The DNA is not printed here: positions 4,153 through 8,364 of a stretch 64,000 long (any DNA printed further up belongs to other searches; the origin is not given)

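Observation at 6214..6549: SMC hinge carries an inserted AMPK-beta/CBM48-type glycogen-binding domain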

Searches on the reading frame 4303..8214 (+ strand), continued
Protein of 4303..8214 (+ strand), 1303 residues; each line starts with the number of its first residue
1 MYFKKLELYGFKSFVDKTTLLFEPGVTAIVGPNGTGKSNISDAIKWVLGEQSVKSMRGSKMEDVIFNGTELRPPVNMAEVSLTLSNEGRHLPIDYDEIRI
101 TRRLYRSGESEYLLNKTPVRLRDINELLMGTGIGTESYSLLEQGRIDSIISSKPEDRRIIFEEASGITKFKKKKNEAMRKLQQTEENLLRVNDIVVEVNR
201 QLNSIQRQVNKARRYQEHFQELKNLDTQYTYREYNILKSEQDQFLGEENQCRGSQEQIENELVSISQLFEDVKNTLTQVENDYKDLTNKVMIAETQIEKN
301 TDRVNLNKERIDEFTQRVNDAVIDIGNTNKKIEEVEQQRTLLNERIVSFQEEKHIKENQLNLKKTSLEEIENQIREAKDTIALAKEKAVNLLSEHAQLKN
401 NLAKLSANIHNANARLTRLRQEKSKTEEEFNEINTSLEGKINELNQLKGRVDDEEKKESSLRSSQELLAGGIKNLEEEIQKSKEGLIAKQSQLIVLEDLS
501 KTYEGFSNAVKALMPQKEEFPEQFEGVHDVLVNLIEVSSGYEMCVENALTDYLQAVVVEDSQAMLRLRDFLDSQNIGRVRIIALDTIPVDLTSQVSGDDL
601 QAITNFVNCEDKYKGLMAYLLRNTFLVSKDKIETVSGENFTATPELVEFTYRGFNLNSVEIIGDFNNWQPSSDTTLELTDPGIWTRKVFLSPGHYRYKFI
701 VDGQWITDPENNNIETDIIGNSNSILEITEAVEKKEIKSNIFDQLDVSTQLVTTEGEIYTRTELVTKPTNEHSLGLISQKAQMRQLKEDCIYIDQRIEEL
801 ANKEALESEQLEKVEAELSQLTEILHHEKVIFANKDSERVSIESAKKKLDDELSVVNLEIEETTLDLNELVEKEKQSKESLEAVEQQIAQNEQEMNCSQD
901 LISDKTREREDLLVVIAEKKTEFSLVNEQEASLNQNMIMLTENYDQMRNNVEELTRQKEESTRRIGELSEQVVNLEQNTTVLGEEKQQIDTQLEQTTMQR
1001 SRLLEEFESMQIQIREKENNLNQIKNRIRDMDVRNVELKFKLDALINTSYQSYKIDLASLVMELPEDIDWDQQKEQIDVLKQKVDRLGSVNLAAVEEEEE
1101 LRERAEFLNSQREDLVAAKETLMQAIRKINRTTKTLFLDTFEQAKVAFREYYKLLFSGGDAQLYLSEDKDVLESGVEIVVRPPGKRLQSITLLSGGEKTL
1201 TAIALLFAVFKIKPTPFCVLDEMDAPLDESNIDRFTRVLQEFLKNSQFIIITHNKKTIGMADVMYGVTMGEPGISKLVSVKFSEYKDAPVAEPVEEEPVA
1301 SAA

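Call 7: find_homologous_proteins(query=window:4303-8214:+, max_evalue=1e-10)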
Query window:4303-8214:+ (1303 aa): 8000 proteins with E <= 1e-10 among 8000 candidates; the best 120 are listed.
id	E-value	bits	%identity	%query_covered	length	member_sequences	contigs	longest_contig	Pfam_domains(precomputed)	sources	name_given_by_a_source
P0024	0.0e+0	2781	100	100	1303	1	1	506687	PF16561.12,PF22058.3,PF06470.19,PF13476.13,PF19220.7,PF02463.26,PF13304.13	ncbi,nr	ncbi:MAG: AAA family ATPase [PVC group bacterium]|nr:AAA family ATPase [PVC group bacterium]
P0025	0.0e+0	1914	69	99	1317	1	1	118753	PF02922.25,PF16561.12,PF06470.19,PF13476.13,PF13555.13,PF19220.7,PF02463.26,PF13304.13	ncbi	ncbi:MAG: AAA family ATPase [Candidatus Omnitrophota bacterium]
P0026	0.0e+0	1655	61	99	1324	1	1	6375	PF16561.12,PF13175.13,PF06470.19,PF23649.2,PF02463.26,PF13304.13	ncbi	-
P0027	0.0e+0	1641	61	100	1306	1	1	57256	PF02922.25,PF16561.12,PF13175.13,PF06470.19,PF13476.13,PF13555.13,PF02463.26,PF13304.13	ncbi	-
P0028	0.0e+0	1638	61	100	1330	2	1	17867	PF02922.25,PF16561.12,PF13175.13,PF06470.19,PF13476.13,PF13555.13,PF02463.26,PF13304.13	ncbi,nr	ncbi:MAG: AAA family ATPase [Candidatus Omnitrophica bacterium]|nr:AAA family ATPase [Candidatus Omn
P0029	0.0e+0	1624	61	99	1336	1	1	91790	PF02922.25,PF16561.12,PF06470.19,PF13555.13,PF02463.26,PF13304.13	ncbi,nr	ncbi:MAG: AAA family ATPase [Candidatus Omnitrophica bacterium]|nr:AAA family ATPase [Candidatus Omn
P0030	0.0e+0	1613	59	100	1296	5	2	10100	PF16561.12,PF06470.19,PF13555.13,PF02463.26,PF13304.13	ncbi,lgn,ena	-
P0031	0.0e+0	1612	60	99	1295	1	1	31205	PF16561.12,PF06470.19,PF13476.13,PF13555.13,PF02463.26,PF13304.13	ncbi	ncbi:MAG: AAA family ATPase [Candidatus Omnitrophota bacterium]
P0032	0.0e+0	1609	60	100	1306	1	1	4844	PF16561.12,PF13175.13,PF06470.19,PF13476.13,PF13555.13,PF02463.26,PF13304.13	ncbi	-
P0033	0.0e+0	1601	60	100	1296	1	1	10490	PF16561.12,PF13175.13,PF06470.19,PF13476.13,PF02463.26,PF13304.13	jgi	jgi:chromosome segregation protein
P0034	0.0e+0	1595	60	99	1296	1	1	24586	PF02922.25,PF16561.12,PF13175.13,PF06470.19,PF13476.13,PF13555.13,PF02463.26,PF13304.13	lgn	-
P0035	0.0e+0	1581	58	100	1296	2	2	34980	PF02922.25,PF16561.12,PF13175.13,PF06470.19,PF13476.13,PF02463.26,PF13304.13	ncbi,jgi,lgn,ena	-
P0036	0.0e+0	1567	59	99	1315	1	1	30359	PF16561.12,PF06470.19,PF13476.13,PF28422.1,PF02463.26,PF13304.13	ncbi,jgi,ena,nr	ncbi:MAG: AAA family ATPase [Candidatus Omnitrophica bacterium]|nr:AAA family ATPase [Candidatus Omn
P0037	0.0e+0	1565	60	99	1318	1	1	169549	PF16561.12,PF06470.19,PF13476.13,PF02463.26,PF13304.13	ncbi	ncbi:MAG: AAA family ATPase [Candidatus Omnitrophota bacterium]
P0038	0.0e+0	1563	58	99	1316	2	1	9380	PF02922.25,PF16561.12,PF22058.3,PF06470.19,PF13476.13,PF02463.26,PF13304.13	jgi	-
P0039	0.0e+0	1554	60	99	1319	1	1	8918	PF16561.12,PF06470.19,PF13476.13,PF23649.2,PF02463.26,PF13304.13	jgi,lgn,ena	-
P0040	0.0e+0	1553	59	100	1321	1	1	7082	PF16561.12,PF06470.19,PF28422.1,PF02463.26,PF13304.13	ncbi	-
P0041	0.0e+0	1545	58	99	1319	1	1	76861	PF02922.25,PF16561.12,PF06470.19,PF13476.13,PF02463.26,PF13304.13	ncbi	ncbi:MAG: chromosome segregation protein SMC [Candidatus Omnitrophota bacterium]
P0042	0.0e+0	1535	61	52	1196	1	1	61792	PF06470.19,PF13476.13,PF02463.26,PF13304.13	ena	-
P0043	0.0e+0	1524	60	52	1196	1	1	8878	PF13175.13,PF06470.19,PF13555.13,PF02463.26,PF24161.2,PF13304.13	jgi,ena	-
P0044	0.0e+0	1492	63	48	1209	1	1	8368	PF13175.13,PF06470.19,PF13476.13,PF02463.26,PF13304.13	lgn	-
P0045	0.0e+0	1483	60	48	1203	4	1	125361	PF13175.13,PF06470.19,PF13476.13,PF13555.13,PF19220.7,PF02463.26,PF13304.13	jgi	-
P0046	0.0e+0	1450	55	99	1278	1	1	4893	PF16561.12,PF22058.3,PF13175.13,PF06470.19,PF13476.13,PF02463.26,PF13304.13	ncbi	-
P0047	0.0e+0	1428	60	48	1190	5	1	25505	PF06470.19,PF13476.13,PF13555.13,PF02463.26,PF24161.2,PF13304.13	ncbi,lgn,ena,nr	ncbi:MAG: chromosome segregation protein SMC [Candidatus Omnitrophica bacterium]|nr:chromosome segre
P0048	0.0e+0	1414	53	100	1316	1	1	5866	PF02922.25,PF16561.12,PF13175.13,PF06470.19,PF13476.13,PF13555.13,PF02463.26,PF13304.13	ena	-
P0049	0.0e+0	1362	52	99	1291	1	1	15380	PF02922.25,PF16561.12,PF13175.13,PF06470.19,PF13476.13,PF13555.13,PF02463.26,PF13304.13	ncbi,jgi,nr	ncbi:MAG: hypothetical protein DRP78_01145 [Candidatus Omnitrophota bacterium]|nr:MAG: hypothetical 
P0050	0.0e+0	1302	56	86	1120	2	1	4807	PF16561.12,PF13175.13,PF06470.19,PF13476.13,PF13555.13,PF19220.7,PF02463.26,PF24161.2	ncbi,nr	ncbi:MAG: chromosome segregation protein SMC, partial [Candidatus Omnitrophica bacterium]|nr:chromos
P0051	0.0e+0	1187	50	89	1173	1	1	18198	PF02922.25,PF16561.12,PF13175.13,PF06470.19,PF13476.13,PF13555.13,PF02463.26,PF13304.13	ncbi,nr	ncbi:MAG: chromosome segregation protein SMC, partial [Candidatus Omnitrophica bacterium]|nr:chromos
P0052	2.3e-280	951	42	53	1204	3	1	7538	PF06470.19,PF13476.13,PF02463.26,PF13304.13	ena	-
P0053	1.3e-278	946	47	48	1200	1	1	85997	PF13175.13,PF06470.19,PF13476.13,PF19220.7,PF02463.26,PF13304.13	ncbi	ncbi:MAG: chromosome segregation protein SMC [Candidatus Omnitrophota bacterium]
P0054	3.5e-276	938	43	48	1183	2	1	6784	PF13175.13,PF06470.19,PF13476.13,PF02463.26,PF13304.13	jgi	-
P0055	4.1e-275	934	45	48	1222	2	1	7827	PF06470.19,PF02463.26,PF13304.13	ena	-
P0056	8.7e-271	920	39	99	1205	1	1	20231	PF13175.13,PF06470.19,PF13476.13,PF02463.26,PF13304.13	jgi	-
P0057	3.8e-269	914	44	48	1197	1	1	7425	PF13175.13,PF06470.19,PF13476.13,PF02463.26,PF13304.13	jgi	jgi:chromosome segregation protein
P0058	3.9e-269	914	44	48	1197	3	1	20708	PF13175.13,PF06470.19,PF13476.13,PF13555.13,PF02463.26,PF24161.2,PF13304.13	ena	-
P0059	1.1e-268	913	45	48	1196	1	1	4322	PF13175.13,PF06470.19,PF13476.13,PF02463.26,PF24161.2,PF13304.13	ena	-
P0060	2.9e-267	908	44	48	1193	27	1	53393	PF13175.13,PF06470.19,PF13476.13,PF02463.26,PF13304.13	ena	-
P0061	2.6e-266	905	38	99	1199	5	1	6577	PF13175.13,PF06470.19,PF13476.13,PF19220.7,PF02463.26,PF24161.2,PF13304.13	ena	-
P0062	4.5e-266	904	38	98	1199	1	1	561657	PF13175.13,PF06470.19,PF13476.13,PF02463.26,PF24161.2,PF13304.13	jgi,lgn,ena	-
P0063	6.9e-266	903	43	48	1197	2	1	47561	PF13175.13,PF06470.19,PF13476.13,PF02463.26,PF13304.13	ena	-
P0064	7.9e-266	903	42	48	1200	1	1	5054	PF13175.13,PF06470.19,PF13476.13,PF02463.26,PF24161.2,PF13304.13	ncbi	-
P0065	1.6e-265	902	42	53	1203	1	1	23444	PF13175.13,PF06470.19,PF13476.13,PF13555.13,PF02463.26,PF13304.13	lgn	-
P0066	2.0e-264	899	43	48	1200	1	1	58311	PF13175.13,PF06470.19,PF13476.13,PF02463.26,PF24161.2,PF13304.13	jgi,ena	-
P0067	4.0e-264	898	43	48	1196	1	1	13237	PF13175.13,PF06470.19,PF13476.13,PF02463.26,PF24161.2,PF13304.13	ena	-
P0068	4.4e-264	897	42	50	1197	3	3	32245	PF13175.13,PF06470.19,PF13476.13,PF02463.26,PF13304.13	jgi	-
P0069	1.2e-263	896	44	48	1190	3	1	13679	PF13175.13,PF06470.19,PF13476.13,PF13555.13,PF02463.26,PF13304.13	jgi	-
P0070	1.5e-263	896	39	99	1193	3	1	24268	PF13175.13,PF06470.19,PF13476.13,PF13555.13,PF02463.26,PF13304.13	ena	-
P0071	3.4e-263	894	43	48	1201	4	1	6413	PF13175.13,PF06470.19,PF13476.13,PF02463.26,PF13304.13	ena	-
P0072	4.4e-263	894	38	99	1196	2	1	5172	PF13175.13,PF06470.19,PF13476.13,PF02463.26,PF24161.2,PF13304.13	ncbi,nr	ncbi:MAG: chromosome segregation protein SMC [Candidatus Omnitrophica bacterium]|nr:chromosome segre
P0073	5.0e-263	894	37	100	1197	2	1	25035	PF13175.13,PF06470.19,PF13476.13,PF02463.26,PF13304.13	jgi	-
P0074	5.7e-263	894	42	48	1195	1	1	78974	PF13175.13,PF06470.19,PF13476.13,PF02463.26,PF24161.2,PF13304.13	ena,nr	nr:chromosome segregation protein SMC [Candidatus Omnitrophota bacterium]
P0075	8.4e-263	893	43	48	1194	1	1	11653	PF13175.13,PF06470.19,PF13476.13,PF02463.26,PF13304.13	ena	-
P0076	1.2e-262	893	42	52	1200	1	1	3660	PF13175.13,PF06470.19,PF13476.13,PF02463.26,PF13304.13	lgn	-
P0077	5.0e-262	891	43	48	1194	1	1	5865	PF25994.1,PF13175.13,PF06470.19,PF13476.13,PF02463.26,PF13304.13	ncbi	-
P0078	5.6e-262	890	44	48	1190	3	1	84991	PF13175.13,PF06470.19,PF13476.13,PF13555.13,PF02463.26,PF13304.13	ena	-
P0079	1.8e-261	889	43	48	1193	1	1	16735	PF13175.13,PF06470.19,PF13476.13,PF02463.26,PF13304.13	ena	-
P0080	4.9e-261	887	44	48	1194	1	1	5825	PF13175.13,PF06470.19,PF13476.13,PF02463.26,PF24161.2,PF13304.13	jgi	-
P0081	5.5e-261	887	42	48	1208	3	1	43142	PF13175.13,PF06470.19,PF13476.13,PF19220.7,PF02463.26,PF24161.2,PF13304.13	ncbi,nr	ncbi:MAG: chromosome segregation protein SMC [Candidatus Omnitrophica bacterium CG1_02_40_15]|nr:MAG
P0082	6.1e-261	887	43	48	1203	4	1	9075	PF13175.13,PF06470.19,PF13476.13,PF13555.13,PF02463.26,PF13304.13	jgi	-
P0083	7.0e-261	887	43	48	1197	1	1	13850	PF13175.13,PF06470.19,PF13476.13,PF19220.7,PF02463.26,PF13304.13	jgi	-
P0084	8.5e-261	887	44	48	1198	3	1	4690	PF13175.13,PF06470.19,PF13476.13,PF19220.7,PF02463.26,PF24161.2,PF13304.13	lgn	-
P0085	1.9e-260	885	43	48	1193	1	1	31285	PF13175.13,PF06470.19,PF13476.13,PF02463.26,PF24161.2,PF13304.13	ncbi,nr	ncbi:MAG: chromosome segregation protein SMC [Candidatus Omnitrophica bacterium]|nr:chromosome segre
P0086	3.2e-260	885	43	49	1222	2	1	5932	PF13175.13,PF06470.19,PF13476.13,PF02463.26,PF13304.13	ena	-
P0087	6.8e-260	884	43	48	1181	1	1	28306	PF13175.13,PF06470.19,PF13476.13,PF02463.26,PF13304.13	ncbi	-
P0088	1.6e-259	882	43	50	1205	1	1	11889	PF13175.13,PF06470.19,PF13476.13,PF02463.26,PF13304.13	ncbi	-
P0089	1.8e-259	882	43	48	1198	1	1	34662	PF13175.13,PF06470.19,PF13476.13,PF13555.13,PF02463.26,PF13304.13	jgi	jgi:chromosome segregation protein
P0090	1.9e-259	882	42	48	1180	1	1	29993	PF08614.17,PF13175.13,PF06470.19,PF13476.13,PF02463.26,PF24161.2,PF13304.13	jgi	-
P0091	2.7e-259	882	44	48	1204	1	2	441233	PF13851.12,PF13175.13,PF06470.19,PF13476.13,PF02463.26,PF24161.2,PF13304.13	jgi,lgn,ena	-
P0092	2.8e-259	882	41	49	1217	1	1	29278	PF13175.13,PF06470.19,PF13476.13,PF02463.26,PF13304.13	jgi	-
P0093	3.5e-259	881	40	48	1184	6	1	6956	PF08614.17,PF06470.19,PF13476.13,PF13555.13,PF02463.26,PF13304.13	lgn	-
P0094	7.5e-259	880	42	48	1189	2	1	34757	PF13175.13,PF06470.19,PF13476.13,PF02463.26,PF13304.13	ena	-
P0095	8.0e-259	880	43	48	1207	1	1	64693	PF13175.13,PF06470.19,PF13476.13,PF13555.13,PF19220.7,PF02463.26,PF13304.13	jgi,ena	-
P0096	8.8e-259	880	42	50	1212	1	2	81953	PF13175.13,PF06470.19,PF13476.13,PF13555.13,PF02463.26,PF24161.2,PF13304.13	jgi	jgi:chromosome segregation protein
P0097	1.1e-258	880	42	48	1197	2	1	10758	PF13175.13,PF06470.19,PF13476.13,PF02463.26,PF13304.13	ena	-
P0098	1.4e-258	879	42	48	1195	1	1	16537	PF06470.19,PF13476.13,PF02463.26,PF13304.13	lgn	-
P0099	1.5e-258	879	43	49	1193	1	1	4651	PF13175.13,PF06470.19,PF02463.26,PF13304.13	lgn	-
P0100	1.6e-258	879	43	48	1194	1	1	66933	PF13175.13,PF06470.19,PF13476.13,PF02463.26,PF24161.2,PF13304.13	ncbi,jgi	ncbi:MAG: chromosome segregation protein SMC [Candidatus Omnitrophota bacterium]|jgi:chromosome segr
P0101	2.0e-258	879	40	50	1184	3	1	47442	PF06470.19,PF13476.13,PF13555.13,PF02463.26,PF24161.2,PF13304.13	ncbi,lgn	-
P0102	3.0e-258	878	44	48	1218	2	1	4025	PF06470.19,PF13476.13,PF19220.7,PF02463.26,PF24161.2,PF13304.13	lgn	-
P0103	3.3e-258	878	43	48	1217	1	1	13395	PF13175.13,PF06470.19,PF13476.13,PF13555.13,PF02463.26,PF24161.2,PF13304.13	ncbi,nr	ncbi:MAG: chromosome segregation protein SMC [Candidatus Omnitrophica bacterium]|nr:chromosome segre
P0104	3.4e-258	878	37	99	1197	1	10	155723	PF13175.13,PF06470.19,PF13476.13,PF19220.7,PF02463.26,PF24161.2,PF13304.13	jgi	-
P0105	4.1e-258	878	42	48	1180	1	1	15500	PF08614.17,PF13175.13,PF06470.19,PF13476.13,PF02463.26,PF24161.2,PF13304.13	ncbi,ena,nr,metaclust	ncbi:MAG: chromosome segregation protein SMC [Omnitrophica WOR_2 bacterium RIFCSPLOWO2_02_FULL_50_19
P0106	4.1e-258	878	42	48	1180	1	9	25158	PF08614.17,PF13175.13,PF06470.19,PF13476.13,PF02463.26,PF24161.2,PF13304.13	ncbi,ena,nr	ncbi:MAG: chromosome segregation protein SMC [Omnitrophica WOR_2 bacterium RIFCSPLOWO2_12_FULL_51_24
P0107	5.6e-258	877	38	99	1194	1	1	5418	PF13175.13,PF06470.19,PF13476.13,PF13555.13,PF02463.26,PF13304.13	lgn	-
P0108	9.0e-258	877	43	48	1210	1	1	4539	PF06470.19,PF13476.13,PF02463.26,PF13304.13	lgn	-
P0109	9.3e-258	877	41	51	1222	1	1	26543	PF13175.13,PF06470.19,PF13476.13,PF02463.26,PF13304.13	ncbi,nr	ncbi:MAG: chromosome segregation protein SMC [Candidatus Omnitrophica bacterium]|nr:chromosome segre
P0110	1.1e-257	876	37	99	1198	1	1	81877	PF13175.13,PF06470.19,PF13476.13,PF02463.26,PF13304.13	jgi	jgi:chromosome segregation protein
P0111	1.1e-257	876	44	48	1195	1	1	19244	PF06470.19,PF13476.13,PF13555.13,PF02463.26,PF13304.13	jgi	jgi:chromosome segregation protein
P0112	1.1e-257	876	38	54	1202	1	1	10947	PF13175.13,PF06470.19,PF13476.13,PF13555.13,PF02463.26,PF13304.13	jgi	jgi:chromosome segregation protein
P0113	1.3e-257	876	42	48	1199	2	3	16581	PF13175.13,PF06470.19,PF13476.13,PF02463.26,PF13304.13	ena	-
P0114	1.4e-257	876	43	48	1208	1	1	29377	PF13175.13,PF06470.19,PF13476.13,PF13555.13,PF02463.26,PF24161.2,PF13304.13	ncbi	ncbi:chromosome segregation protein SMC [Candidatus Omnitrophota bacterium]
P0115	1.5e-257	876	39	99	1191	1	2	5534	PF13175.13,PF06470.19,PF13476.13,PF13555.13,PF02463.26,PF13304.13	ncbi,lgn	-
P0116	1.6e-257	876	40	53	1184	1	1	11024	PF13175.13,PF06470.19,PF13476.13,PF19220.7,PF02463.26,PF13304.13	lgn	-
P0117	1.8e-257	876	43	48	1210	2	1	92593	PF13175.13,PF06470.19,PF13476.13,PF02463.26,PF24161.2,PF13304.13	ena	-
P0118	2.4e-257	875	38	99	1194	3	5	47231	PF13175.13,PF06470.19,PF13476.13,PF13555.13,PF02463.26,PF24161.2,PF13304.13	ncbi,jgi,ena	-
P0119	2.5e-257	875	42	48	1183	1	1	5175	PF13175.13,PF06470.19,PF13476.13,PF02463.26,PF13304.13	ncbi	ncbi:MAG: chromosome segregation protein SMC [Candidatus Omnitrophota bacterium]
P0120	2.6e-257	875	42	48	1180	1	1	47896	PF06470.19,PF13476.13,PF13555.13,PF02463.26,PF13304.13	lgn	-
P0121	3.7e-257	875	43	48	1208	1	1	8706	PF13175.13,PF06470.19,PF13476.13,PF02463.26,PF24161.2,PF13304.13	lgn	-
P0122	5.1e-257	874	41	48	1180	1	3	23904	PF13175.13,PF06470.19,PF13476.13,PF02463.26,PF24161.2,PF13304.13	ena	-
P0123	6.0e-257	874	42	48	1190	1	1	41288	PF13175.13,PF06470.19,PF13476.13,PF02463.26,PF13304.13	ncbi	ncbi:chromosome segregation protein SMC [Candidatus Omnitrophota bacterium]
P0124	9.5e-257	873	41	48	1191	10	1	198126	PF06470.19,PF13476.13,PF13555.13,PF02463.26,PF24161.2,PF13304.13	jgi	-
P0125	9.9e-257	873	42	48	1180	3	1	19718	PF13175.13,PF06470.19,PF13476.13,PF13555.13,PF02463.26,PF13304.13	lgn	-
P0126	1.2e-256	873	44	48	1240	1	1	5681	PF13175.13,PF06470.19,PF13476.13,PF02463.26,PF13304.13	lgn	-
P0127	1.2e-256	873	41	50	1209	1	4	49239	PF06470.19,PF13476.13,PF13555.13,PF02463.26,PF24161.2,PF13304.13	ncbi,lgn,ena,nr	ncbi:MAG: chromosome segregation protein SMC [Candidatus Omnitrophica bacterium]|nr:chromosome segre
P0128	1.6e-256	872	41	49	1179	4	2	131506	PF06470.19,PF13476.13,PF02463.26,PF24161.2,PF13304.13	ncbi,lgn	-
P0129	1.7e-256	872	43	48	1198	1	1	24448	PF13175.13,PF06470.19,PF13476.13,PF02463.26,PF13304.13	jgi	-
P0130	2.4e-256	872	42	48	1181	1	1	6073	PF13175.13,PF06470.19,PF13476.13,PF13555.13,PF02463.26,PF24161.2,PF13304.13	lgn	-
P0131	5.1e-256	871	42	48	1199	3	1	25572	PF13175.13,PF06470.19,PF13476.13,PF02463.26,PF24161.2,PF13304.13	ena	-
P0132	5.3e-256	871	40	51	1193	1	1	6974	PF06470.19,PF13476.13,PF02463.26,PF13304.13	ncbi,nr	ncbi:MAG: chromosome segregation protein SMC [Candidatus Omnitrophica bacterium]|nr:chromosome segre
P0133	5.8e-256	871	41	48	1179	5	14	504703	PF13175.13,PF06470.19,PF13476.13,PF02463.26,PF24161.2,PF13304.13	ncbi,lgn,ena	-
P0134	9.0e-256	870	42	48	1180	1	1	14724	PF13175.13,PF06470.19,PF13476.13,PF02463.26,PF24161.2,PF13304.13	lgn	-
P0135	1.0e-255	870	38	99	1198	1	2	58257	PF13175.13,PF06470.19,PF13476.13,PF13555.13,PF02463.26,PF13304.13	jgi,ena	-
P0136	1.1e-255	870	43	48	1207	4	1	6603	PF13175.13,PF06470.19,PF13476.13,PF13555.13,PF02463.26,PF24161.2,PF13304.13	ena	-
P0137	1.2e-255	869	43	48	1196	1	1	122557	PF13175.13,PF06470.19,PF02463.26,PF13304.13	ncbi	ncbi:MAG: chromosome segregation protein SMC [Candidatus Omnitrophota bacterium]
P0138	2.1e-255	869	40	48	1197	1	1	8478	PF13175.13,PF06470.19,PF13476.13,PF13555.13,PF02463.26,PF13304.13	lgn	-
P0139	2.5e-255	868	42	48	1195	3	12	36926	PF13175.13,PF06470.19,PF13476.13,PF02463.26,PF24161.2,PF13304.13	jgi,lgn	jgi:chromosome segregation protein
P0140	3.2e-255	868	43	48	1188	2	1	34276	PF13175.13,PF06470.19,PF13476.13,PF02463.26,PF13304.13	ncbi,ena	-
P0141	3.3e-255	868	41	51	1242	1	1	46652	PF13175.13,PF06470.19,PF13476.13,PF02463.26,PF13304.13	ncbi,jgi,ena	ncbi:MAG: chromosome segregation protein SMC [Candidatus Omnitrophota bacterium]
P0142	3.4e-255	868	41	49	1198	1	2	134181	PF13175.13,PF06470.19,PF13476.13,PF02463.26,PF13304.13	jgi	jgi:chromosome segregation protein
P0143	4.0e-255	868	39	99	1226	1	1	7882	PF13175.13,PF06470.19,PF13476.13,PF13555.13,PF02463.26,PF24161.2,PF13304.13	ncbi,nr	ncbi:MAG: chromosome segregation protein SMC [Candidatus Omnitrophica bacterium]|nr:chromosome segre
